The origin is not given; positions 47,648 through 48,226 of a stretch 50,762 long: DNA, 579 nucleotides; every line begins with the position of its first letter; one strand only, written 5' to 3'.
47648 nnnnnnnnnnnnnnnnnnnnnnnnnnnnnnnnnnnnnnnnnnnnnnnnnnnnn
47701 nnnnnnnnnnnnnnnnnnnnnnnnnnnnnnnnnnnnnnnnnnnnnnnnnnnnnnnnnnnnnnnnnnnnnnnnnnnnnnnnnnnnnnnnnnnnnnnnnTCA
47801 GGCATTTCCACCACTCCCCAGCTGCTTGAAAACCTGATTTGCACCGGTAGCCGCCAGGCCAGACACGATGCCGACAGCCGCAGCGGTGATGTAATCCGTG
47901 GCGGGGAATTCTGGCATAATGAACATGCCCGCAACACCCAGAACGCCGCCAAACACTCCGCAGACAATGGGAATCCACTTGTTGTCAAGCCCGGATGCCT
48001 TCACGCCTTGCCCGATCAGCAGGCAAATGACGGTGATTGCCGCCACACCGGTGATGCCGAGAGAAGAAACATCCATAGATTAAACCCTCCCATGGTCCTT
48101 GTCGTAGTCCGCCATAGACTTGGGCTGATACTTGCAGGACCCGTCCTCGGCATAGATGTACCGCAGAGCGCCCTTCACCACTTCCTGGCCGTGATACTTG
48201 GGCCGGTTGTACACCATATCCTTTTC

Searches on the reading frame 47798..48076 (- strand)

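Call 100: search_protein_families(library=pfam, proteins=[window:47798-48076:-], max_evalue=0.001)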
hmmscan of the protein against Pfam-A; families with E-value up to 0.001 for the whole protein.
window:47798-48076:- (92 aa): 1 family
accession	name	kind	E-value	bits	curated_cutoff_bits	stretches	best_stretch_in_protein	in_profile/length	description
PF16079.10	Phage_holin_5_2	-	1.4e-23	83.4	29.2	1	14-86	1-76/76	Phage holin family Hol44, in holin superfamily V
